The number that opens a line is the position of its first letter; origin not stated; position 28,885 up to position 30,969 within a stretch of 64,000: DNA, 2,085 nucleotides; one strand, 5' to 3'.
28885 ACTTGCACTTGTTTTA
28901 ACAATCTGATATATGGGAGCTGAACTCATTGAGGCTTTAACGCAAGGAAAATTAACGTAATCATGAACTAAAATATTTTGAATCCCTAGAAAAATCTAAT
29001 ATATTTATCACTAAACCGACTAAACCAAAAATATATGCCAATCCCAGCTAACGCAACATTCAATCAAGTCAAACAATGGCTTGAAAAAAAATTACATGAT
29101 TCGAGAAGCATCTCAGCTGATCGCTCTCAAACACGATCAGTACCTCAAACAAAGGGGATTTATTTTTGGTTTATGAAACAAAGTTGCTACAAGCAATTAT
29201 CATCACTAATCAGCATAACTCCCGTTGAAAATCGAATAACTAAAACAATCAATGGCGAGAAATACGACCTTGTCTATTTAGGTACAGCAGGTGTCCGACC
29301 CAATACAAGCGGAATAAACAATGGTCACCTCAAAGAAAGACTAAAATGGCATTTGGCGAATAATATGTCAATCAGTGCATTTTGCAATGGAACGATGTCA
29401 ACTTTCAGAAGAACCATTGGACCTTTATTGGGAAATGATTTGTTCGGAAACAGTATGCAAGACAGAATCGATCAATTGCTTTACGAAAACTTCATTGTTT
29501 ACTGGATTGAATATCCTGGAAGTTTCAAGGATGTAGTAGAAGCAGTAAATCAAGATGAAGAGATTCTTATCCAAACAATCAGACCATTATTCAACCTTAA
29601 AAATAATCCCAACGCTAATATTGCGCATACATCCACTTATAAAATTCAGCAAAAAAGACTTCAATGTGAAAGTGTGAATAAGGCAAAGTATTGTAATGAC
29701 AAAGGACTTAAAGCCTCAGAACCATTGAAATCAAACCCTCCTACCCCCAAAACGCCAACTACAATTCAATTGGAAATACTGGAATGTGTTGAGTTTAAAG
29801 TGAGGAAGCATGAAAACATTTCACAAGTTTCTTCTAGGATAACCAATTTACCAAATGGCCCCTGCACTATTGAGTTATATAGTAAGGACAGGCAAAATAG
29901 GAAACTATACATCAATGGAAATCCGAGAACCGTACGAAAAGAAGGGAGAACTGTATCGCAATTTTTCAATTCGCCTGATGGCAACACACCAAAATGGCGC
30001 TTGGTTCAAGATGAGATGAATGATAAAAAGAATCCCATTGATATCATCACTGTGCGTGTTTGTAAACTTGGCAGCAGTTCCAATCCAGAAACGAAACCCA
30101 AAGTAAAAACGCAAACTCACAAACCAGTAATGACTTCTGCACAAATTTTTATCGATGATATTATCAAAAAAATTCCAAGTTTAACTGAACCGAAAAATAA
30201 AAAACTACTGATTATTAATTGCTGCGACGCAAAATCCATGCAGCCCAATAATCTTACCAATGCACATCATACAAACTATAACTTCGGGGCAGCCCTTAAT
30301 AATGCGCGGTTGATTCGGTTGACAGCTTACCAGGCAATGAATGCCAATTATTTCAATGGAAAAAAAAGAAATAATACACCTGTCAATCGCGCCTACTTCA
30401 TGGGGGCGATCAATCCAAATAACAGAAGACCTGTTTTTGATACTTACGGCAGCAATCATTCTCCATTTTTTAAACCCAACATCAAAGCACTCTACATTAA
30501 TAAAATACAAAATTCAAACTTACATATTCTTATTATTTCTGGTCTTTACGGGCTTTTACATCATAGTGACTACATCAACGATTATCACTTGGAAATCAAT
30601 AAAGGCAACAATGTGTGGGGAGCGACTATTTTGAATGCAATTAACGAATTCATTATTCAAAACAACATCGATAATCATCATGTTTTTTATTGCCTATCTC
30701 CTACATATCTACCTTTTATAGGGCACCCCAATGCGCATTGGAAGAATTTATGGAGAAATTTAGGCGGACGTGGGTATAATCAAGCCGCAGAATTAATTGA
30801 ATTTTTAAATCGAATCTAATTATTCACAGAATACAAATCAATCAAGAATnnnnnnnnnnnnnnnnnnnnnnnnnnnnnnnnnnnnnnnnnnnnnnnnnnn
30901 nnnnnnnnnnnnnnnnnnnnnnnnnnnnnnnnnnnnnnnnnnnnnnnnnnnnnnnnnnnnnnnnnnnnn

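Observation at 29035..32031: GIY-YIG nuclease fused to a YaaA/DUF328-like domain, with a 393-aa unknown partner: candidate novel two-gene DNA-targeting module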

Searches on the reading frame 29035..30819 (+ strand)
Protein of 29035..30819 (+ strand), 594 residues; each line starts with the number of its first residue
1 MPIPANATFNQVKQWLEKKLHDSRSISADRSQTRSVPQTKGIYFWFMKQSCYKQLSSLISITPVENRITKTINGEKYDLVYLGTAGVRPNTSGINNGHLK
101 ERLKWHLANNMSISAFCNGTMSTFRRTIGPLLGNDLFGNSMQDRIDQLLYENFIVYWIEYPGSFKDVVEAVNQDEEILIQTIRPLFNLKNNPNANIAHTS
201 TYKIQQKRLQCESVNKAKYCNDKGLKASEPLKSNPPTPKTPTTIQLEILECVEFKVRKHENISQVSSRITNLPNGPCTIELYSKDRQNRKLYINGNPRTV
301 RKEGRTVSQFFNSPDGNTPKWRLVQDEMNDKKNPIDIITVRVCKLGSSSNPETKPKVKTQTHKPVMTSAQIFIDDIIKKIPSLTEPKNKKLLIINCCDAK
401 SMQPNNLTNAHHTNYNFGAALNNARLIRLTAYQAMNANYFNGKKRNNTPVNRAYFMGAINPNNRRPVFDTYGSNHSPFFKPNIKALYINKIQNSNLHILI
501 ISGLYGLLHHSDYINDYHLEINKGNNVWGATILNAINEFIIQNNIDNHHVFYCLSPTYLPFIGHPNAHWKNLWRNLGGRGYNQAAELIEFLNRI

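Call 3: search_protein_families(library=pfam, proteins=[window:29035-30819:+], max_evalue=1)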
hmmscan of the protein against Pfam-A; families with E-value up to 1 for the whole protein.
window:29035-30819:+ (594 aa): 4 families
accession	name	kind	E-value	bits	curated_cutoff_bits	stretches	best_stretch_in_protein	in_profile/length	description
PF20815.3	GIY_YIG_2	-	4.4e-20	72.7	22.4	1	41-197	1-144/153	GIY-YIG catalytic domain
PF03883.20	H2O2_YaaD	-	3.2e-05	24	29.6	1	490-536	97-152/236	Peroxide stress protein YaaA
PF21818.3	DUF6884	-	0.0039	17.8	30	1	489-543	31-89/135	Family of unknown function (DUF6884)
PF14140.11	YpzI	-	0.19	11.9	27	0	17-33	7-23/42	YpzI-like protein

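Call 4: search_protein_families(library=padloc, proteins=[window:29035-30819:+], max_evalue=1)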
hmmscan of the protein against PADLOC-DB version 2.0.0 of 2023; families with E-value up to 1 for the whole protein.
window:29035-30819:+ (594 aa): 1 family
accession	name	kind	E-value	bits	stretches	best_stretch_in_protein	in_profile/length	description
PDLC04712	PDC-M57A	-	0.0018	16.6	1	476-539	26-89/138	-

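Call 5: search_protein_families(library=ncbifam, proteins=[window:29035-30819:+], max_evalue=1)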
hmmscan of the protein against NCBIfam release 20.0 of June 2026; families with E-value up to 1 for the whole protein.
window:29035-30819:+ (594 aa): 5 families
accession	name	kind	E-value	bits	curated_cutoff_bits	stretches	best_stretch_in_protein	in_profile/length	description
NF002542.0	PRK02101.1-3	equivalog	9.8e-05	21.7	278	1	484-538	94-157/258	peroxide stress protein YaaA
NF002541.0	PRK02101.1-1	equivalog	0.0012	18.2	368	1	486-540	96-159/258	peroxide stress protein YaaA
NF002547.0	PRK02101.2-5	equivalog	0.013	14.7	392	1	494-521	102-129/255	peroxide stress protein YaaA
NF002543.0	PRK02101.1-4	equivalog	0.014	15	204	1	496-531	100-135/244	peroxide stress protein YaaA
NF002545.0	PRK02101.2-3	equivalog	0.29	10.7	324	1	492-522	103-133/265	peroxide stress protein YaaA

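Call 6: find_homologous_proteins(query=window:29035-30819:+)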
Query window:29035-30819:+ (594 aa): 152 proteins with E <= 0.001 among 4967 candidates; the best 120 are listed.
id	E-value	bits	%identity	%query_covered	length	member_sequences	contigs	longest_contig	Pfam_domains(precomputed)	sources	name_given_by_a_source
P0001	4.6e-294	995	73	100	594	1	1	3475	PF20815.4,PF03883.21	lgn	-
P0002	2.6e-258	877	66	100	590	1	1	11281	PF20815.4,PF03883.21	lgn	-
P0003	1.6e-199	682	54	98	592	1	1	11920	PF20815.4,PF03883.21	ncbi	-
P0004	2.9e-190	652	52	100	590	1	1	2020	PF20815.4,PF03883.21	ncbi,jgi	jgi:hypothetical protein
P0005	5.7e-176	605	49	99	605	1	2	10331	PF20815.4,PF03883.21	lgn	-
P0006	1.4e-156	541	46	98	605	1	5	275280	PF20815.4,PF03883.21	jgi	jgi:hypothetical protein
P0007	4.5e-143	496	43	100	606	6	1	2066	PF20815.4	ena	-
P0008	4.4e-121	423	42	98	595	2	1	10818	PF20815.4,PF03883.21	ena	-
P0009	9.1e-121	422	40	99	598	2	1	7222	PF20815.4,PF03883.21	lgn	-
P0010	1.3e-120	422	41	99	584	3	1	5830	PF20815.4,PF03883.21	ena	-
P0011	1.0e-119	419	42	94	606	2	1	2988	PF20815.4,PF03883.21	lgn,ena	-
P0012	5.0e-112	394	51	60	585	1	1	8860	PF20815.4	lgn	-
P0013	1.4e-111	392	53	58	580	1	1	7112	PF20815.4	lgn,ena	-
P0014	7.2e-110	386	43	95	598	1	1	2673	PF20815.4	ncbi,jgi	jgi:hypothetical protein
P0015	2.1e-109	385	39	98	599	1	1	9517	PF20815.4,PF03883.21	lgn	-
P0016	1.1e-108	382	40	99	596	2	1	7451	PF20815.4,PF03883.21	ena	-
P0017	1.1e-106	376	52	58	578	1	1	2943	PF20815.4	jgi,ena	jgi:hypothetical protein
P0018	5.2e-106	374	49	60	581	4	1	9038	PF20815.4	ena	-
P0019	5.8e-106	373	41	93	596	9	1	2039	PF20815.4,PF03883.21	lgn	-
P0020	7.2e-106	373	40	99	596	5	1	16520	PF20815.4,PF03883.21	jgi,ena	jgi:cytoplasmic iron level regulating protein YaaA (DUF328/UPF0246 family)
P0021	7.5e-105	370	38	99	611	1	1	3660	PF20815.4,PF03883.21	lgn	-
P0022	2.3e-103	365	39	99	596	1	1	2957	PF20815.4,PF03883.21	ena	-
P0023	4.3e-101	357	49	58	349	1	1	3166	PF20815.4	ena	-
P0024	3.2e-100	355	38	99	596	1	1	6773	PF20815.4,PF03883.21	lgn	-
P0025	2.1e-99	352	48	58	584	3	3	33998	PF20815.4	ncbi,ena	-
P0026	2.5e-99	352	48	61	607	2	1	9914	PF20815.4,PF03883.21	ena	-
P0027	1.5e-98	349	45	68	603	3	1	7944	PF20815.4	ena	-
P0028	3.7e-97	344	38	93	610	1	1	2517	PF20815.4,PF03883.21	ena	-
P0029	5.6e-97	344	48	58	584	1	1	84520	PF20815.4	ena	-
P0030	1.2e-96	343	48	58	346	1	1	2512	PF20815.4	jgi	-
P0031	2.1e-96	342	48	58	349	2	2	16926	PF20815.4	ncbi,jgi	jgi:hypothetical protein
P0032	4.4e-96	341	47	58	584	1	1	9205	PF20815.4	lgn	-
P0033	1.5e-95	339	49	58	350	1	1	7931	PF20815.4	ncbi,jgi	jgi:hypothetical protein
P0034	5.6e-95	337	37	94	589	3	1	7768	PF21818.4,PF03883.21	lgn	-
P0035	8.8e-95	337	48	58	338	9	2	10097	PF20815.4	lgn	-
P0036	2.3e-94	335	47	61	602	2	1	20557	PF20815.4,PF03883.21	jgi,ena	-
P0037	3.3e-94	335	49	58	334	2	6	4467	PF20815.4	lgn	-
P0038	3.0e-93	332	37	94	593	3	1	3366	PF21818.4,PF03883.21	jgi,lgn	jgi:cytoplasmic iron level regulating protein YaaA (DUF328/UPF0246 family)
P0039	4.3e-93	331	47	57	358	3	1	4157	PF20815.4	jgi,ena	jgi:hypothetical protein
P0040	2.8e-92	328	46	58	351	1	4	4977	PF20815.4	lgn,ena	-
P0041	7.3e-92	327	48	58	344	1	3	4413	PF20815.4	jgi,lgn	-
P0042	1.4e-91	326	48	58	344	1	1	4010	PF20815.4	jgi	jgi:hypothetical protein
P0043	1.5e-89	319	48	58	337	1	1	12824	PF20815.4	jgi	jgi:hypothetical protein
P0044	5.7e-89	317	47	58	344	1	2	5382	PF20815.4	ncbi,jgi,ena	jgi:hypothetical protein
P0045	9.0e-89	317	47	58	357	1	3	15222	PF20815.4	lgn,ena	-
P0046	1.1e-88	316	47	57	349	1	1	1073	PF20815.4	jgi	jgi:hypothetical protein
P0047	1.9e-88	316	36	98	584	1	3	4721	PF20815.4,PF03883.21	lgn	-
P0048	1.2e-87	313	47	58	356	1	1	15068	PF20815.4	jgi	jgi:hypothetical protein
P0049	2.4e-86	309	46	58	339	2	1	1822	PF20815.4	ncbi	-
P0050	2.5e-86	309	47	57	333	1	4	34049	PF20815.4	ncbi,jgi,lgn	jgi:hypothetical protein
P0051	6.1e-86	307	46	57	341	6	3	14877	PF20815.4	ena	-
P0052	7.9e-86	307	42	61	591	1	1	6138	PF20815.4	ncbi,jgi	jgi:hypothetical protein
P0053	1.1e-85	307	46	58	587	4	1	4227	PF20815.4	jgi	jgi:hypothetical protein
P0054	1.4e-85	306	36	98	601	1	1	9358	PF20815.4,PF03883.21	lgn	-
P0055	6.8e-85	304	45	58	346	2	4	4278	PF20815.4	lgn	-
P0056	1.7e-84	303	45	57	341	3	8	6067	PF20815.4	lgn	-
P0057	5.7e-82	294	48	52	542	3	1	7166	PF20815.4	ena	-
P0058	9.9e-82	293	45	58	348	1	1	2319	PF20815.4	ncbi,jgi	jgi:hypothetical protein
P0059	1.3e-81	293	34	99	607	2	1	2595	PF20815.4,PF03883.21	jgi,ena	jgi:cytoplasmic iron level regulating protein YaaA (DUF328/UPF0246 family)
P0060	2.2e-80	289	44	58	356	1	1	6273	PF20815.4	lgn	-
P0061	4.9e-79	285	44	56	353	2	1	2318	PF20815.4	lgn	-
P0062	1.7e-78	283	43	58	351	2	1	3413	PF20815.4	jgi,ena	jgi:hypothetical protein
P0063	5.5e-77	278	44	58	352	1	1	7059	PF20815.4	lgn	-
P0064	1.9e-76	276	43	58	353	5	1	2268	PF20815.4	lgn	-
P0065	1.9e-76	276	43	58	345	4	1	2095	PF20815.4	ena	-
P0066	2.2e-76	276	34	97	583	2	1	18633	PF20815.4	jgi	jgi:cytoplasmic iron level regulating protein YaaA (DUF328/UPF0246 family)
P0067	8.4e-76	274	42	58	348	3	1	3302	PF20815.4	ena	-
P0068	1.1e-75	274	44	58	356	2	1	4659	PF20815.4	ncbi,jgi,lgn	jgi:hypothetical protein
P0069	1.4e-75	273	44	56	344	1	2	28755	PF20815.4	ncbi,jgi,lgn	jgi:hypothetical protein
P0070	1.4e-75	273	41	58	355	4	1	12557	PF20815.4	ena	-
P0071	1.6e-75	273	43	58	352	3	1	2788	PF20815.4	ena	-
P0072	4.6e-75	271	33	98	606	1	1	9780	PF20815.4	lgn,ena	-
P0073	8.1e-75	271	34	98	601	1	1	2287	PF20815.4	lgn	-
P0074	1.4e-74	270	43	58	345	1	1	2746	PF20815.4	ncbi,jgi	jgi:hypothetical protein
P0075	5.3e-74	268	33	99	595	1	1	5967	PF20815.4,PF03883.21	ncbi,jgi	jgi:cytoplasmic iron level regulating protein YaaA (DUF328/UPF0246 family)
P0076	1.1e-73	267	43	58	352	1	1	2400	PF20815.4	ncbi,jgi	jgi:hypothetical protein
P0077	1.7e-73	266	42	58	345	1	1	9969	PF20815.4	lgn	-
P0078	2.3e-73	266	40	58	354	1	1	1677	PF20815.4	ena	-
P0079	4.1e-73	265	43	58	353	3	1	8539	PF20815.4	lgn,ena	-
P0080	1.2e-71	260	34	95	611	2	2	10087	PF20815.4,PF03883.21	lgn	-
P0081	1.7e-68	250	32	97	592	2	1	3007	PF20815.4,PF21818.4,PF03883.21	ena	-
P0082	2.0e-68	250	32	97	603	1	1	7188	PF20815.4,PF03883.21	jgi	-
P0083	7.6e-68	248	40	57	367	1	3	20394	PF20815.4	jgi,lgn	-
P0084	1.2e-67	247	40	58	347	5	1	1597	PF20815.4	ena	-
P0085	1.0e-66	244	33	87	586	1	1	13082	PF20815.4,PF03883.21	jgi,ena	jgi:hypothetical protein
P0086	1.1e-66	244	32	97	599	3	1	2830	PF20815.4,PF03883.21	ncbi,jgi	jgi:hypothetical protein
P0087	5.1e-63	232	34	95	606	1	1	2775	PF20815.4,PF03883.21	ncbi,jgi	jgi:hypothetical protein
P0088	4.3e-62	229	31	97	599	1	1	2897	PF20815.4,PF03883.21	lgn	-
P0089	3.1e-61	226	40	55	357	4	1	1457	PF20815.4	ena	-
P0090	3.9e-61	225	38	56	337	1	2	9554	PF20815.4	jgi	jgi:hypothetical protein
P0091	1.1e-60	224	38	60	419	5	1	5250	PF20815.4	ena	-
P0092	7.2e-60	221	37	57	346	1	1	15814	PF20815.4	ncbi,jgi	jgi:hypothetical protein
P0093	1.4e-59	220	31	91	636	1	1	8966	PF20815.4,PF03883.21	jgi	-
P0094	2.5e-59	219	37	60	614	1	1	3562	PF20815.4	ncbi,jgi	jgi:hypothetical protein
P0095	4.6e-59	219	39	58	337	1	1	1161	PF20815.4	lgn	-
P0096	9.3e-59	218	31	94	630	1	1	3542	PF20815.4,PF03883.21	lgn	-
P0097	1.4e-56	210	37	57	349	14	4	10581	PF20815.4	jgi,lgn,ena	-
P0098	7.4e-54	201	38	58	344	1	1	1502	PF20815.4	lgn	-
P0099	3.2e-51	193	36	58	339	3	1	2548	PF20815.4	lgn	-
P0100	7.7e-51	191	40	41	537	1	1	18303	PF20815.4,PF21818.4,PF03883.21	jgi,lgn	-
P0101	6.4e-50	188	34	58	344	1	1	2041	PF20815.4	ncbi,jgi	jgi:hypothetical protein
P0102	5.2e-49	185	36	56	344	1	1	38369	PF20815.4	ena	-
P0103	8.3e-49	185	30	95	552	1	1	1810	PF20815.4,PF03883.21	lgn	-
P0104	4.7e-48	182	36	58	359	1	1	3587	PF20815.4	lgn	-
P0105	5.9e-48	182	35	57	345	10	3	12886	PF20815.4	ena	-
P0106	6.3e-48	182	34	58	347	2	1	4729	PF20815.4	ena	-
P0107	1.5e-47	181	29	86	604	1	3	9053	PF20815.4,PF03883.21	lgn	-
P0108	2.5e-47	180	35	57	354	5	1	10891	PF20815.4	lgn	-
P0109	3.4e-47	179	34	62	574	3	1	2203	PF20815.4,PF21818.4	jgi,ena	-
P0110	3.5e-47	179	31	67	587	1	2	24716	PF20815.4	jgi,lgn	-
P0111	3.8e-47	179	35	56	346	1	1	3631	PF20815.4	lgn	-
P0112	6.0e-47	179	36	56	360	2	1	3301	PF20815.4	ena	-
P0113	2.1e-46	177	32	57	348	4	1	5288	PF20815.4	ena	-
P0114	2.3e-46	177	37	56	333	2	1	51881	PF20815.4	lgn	-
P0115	6.4e-46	175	33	58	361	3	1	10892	PF20815.4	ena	-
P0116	1.2e-45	174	33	59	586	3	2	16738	PF20815.4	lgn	-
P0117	2.1e-45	174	37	57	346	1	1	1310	PF20815.4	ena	-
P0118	2.4e-45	173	34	58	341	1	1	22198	PF20815.4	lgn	-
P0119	2.9e-45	173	34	60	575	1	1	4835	PF20815.4,PF21818.4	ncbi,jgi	jgi:hypothetical protein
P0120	5.2e-45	172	31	70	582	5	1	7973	PF20815.4,PF21818.4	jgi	-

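Call 10: find_encoding_contigs(protein=P0006, flank=10000, max_places=4)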
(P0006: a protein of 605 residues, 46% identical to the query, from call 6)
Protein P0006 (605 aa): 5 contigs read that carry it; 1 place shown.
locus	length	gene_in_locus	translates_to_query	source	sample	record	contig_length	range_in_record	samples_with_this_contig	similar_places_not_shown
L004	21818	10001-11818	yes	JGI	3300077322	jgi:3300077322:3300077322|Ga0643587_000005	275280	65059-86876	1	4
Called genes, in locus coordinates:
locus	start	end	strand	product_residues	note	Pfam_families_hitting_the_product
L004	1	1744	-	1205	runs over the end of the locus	PF13424:TPR_12, PF13374:TPR_10, PF13424:TPR_12, PF24885:TPR_NPHP3, PF13424:TPR_12, PF13374:TPR_10, PF13424:TPR_12, PF24885:TPR_NPHP3, +19 more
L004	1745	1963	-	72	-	-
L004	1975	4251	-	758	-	-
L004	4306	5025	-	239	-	-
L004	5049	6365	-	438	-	-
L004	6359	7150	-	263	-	-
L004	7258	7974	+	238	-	PF12705:PDDEXK_1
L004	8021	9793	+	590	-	PF00520:Ion_trans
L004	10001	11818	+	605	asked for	PF20815:GIY_YIG_2, PF03883:H2O2_YaaD (weak)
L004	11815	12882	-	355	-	-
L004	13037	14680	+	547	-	PF00004:AAA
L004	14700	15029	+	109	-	-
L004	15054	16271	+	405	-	PF09903:DUF2130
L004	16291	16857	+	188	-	-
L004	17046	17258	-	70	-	-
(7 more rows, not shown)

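Call 23: find_related_loci(query=A2, collection=genome_contigs, flank=10000)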
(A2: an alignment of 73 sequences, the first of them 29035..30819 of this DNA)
Query A2 (594 aa) in genome_contigs; peptide patterns used: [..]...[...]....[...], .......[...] (x = any residue, [..] = any of these).
43 stretches matched a pattern; 23 encode a relative of the query (tblastn E <= 1e-3); 22 distinct loci.
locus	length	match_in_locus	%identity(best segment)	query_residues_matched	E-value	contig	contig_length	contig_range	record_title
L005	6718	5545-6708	47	12-394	3e-104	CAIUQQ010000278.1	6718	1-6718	MAG: uncultured Bacteroidetes bacterium isolate Ja1-D2_bin-1996 genome assembly, contig: bin-1996:278/414, whole genome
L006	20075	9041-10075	48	12-355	8e-102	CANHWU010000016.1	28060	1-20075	MAG: Flavobacteriales bacterium isolate RE-4nov15-171 genome assembly, contig: RE-4nov15-C1961, whole genome shotgun seq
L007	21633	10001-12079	48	3-582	1e-95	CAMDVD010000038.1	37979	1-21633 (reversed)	MAG: Chitinophaga pinensis isolate MaE-04nov19-174 genome assembly, contig: MaE-04nov19-C1084, whole genome shotgun sequ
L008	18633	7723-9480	34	8-591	2e-83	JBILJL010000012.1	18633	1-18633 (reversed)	MAG: Bacteroidia bacterium isolate ME2017-06-16_3300042330_group7_bin45 Rohwer_bin1042_scaffold_868_c1, whole genome sho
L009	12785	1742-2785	40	1-344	1e-80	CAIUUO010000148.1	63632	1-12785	MAG: uncultured Bacteroidia bacterium isolate Umea3p4_bin-0228 genome assembly, contig: bin-0228:148/304, whole genome s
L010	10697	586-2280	36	16-591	7e-81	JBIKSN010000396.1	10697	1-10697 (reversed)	MAG: Flavipsychrobacter sp. isolate ME2015-06-29_3300044732_group6_bin260 Rohwer_bin477_scaffold_7552_c1, whole genome s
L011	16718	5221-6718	44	9-563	2e-79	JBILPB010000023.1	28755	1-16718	MAG: Bacteroidia bacterium isolate ME2017-12-01_3300044633_group7_bin214 Rohwer_bin440_scaffold_804_c1, whole genome sho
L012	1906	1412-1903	57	12-175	3e-59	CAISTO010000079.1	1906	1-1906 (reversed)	MAG: uncultured Bacteroidetes bacterium isolate Loclat_bin-04791 genome assembly, contig: bin-04791:079/484, whole genom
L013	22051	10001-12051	49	1-594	2e-54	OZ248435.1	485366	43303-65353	Spirosomataceae bacterium isolate RE-19 genome assembly, chromosome: RE-19-c2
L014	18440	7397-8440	33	1-343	2e-52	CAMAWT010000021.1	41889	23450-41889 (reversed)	MAG: Flavobacterium psychrophilum isolate ME-09jul19-137 genome assembly, contig: ME-09jul19-C861, whole genome shotgun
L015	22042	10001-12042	37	12-573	5e-51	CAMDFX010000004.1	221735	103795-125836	MAG: Chryseobacterium gleum isolate MiH-16apr19-367 genome assembly, contig: MiH-16apr19-C34, whole genome shotgun seque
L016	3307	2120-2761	42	8-221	8e-50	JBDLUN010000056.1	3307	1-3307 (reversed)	MAG: Bacteroidota bacterium isolate littlewindriver_2019_sw_WHONDRS-S19S_0009_B_bin.40 scaffold_802737, whole genome sho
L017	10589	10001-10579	46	3-196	1e-48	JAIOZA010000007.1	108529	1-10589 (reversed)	MAG: Bacteroidia bacterium isolate Tobar12m-G7 Tobar12m-C148, whole genome shotgun sequence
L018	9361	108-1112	35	8-348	3e-46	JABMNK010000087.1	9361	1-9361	MAG: Flammeovirgaceae bacterium isolate bin.302 k141_4262794, whole genome shotgun sequence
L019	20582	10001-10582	39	8-206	2e-36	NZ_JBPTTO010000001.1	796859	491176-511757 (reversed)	Flavobacterium sp. RSSB_23 contig_1, whole genome shotgun sequence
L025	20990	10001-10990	29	9-345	4e-30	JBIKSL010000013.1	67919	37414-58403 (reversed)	MAG: Crocinitomicaceae bacterium isolate ME2015-06-29_3300044732_group6_bin229 Rohwer_bin767_scaffold_197_c1, whole geno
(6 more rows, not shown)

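Call 35: predict_structure(alignment_id=A2)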
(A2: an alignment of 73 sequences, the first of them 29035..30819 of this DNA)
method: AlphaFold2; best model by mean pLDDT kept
length: 594 residues; sequences in the alignment: 73
mean_pLDDT: 86.9   pTM: 0.48
mean pLDDT of the five models: 86.9, 86.8, 86.6, 86.4, 86.2
residues with pLDDT >= 90: 397; 70-90: 135; 50-70: 20; < 50: 42
segments of 3 or more residues with pLDDT < 50: 223-248, 348-363
pLDDT, mean of each block of 10 residues (from residue 1): 87 95 95 95 98 94 94 96 91 88 93 92 94 93 95 97 91 94 95 91 95 92 40 29 36 90 90 88 69 76 88 90 91 86 67 35 66 95 94 94 80 92 96 95 89 94 90 82 92 96 97 95 91 97 98 94 94 85 92 93
secondary structure, 60 per line:
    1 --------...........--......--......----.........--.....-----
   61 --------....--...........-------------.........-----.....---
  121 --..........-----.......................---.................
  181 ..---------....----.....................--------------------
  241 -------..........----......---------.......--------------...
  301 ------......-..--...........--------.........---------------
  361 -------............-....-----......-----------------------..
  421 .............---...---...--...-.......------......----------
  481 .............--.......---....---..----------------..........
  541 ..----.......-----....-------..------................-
elements in order: H9-19 E25-27 H30-35 E40-48 H51-55 E69-72 E75-85 H99-107 H113-117 H123-132 H138-152 E153-160 H164-182 H192-195 H200-220 E248-257 H262-267 E277-283 E298-300 H307-312 H320-328 E337-345 H368-379 H381-384 E390-395 H419-433 E443-445 E448-450 H452-458 H467-470 H481-493 E496-502 E506-509 H531-542 E550-553 H559-562 H578-593
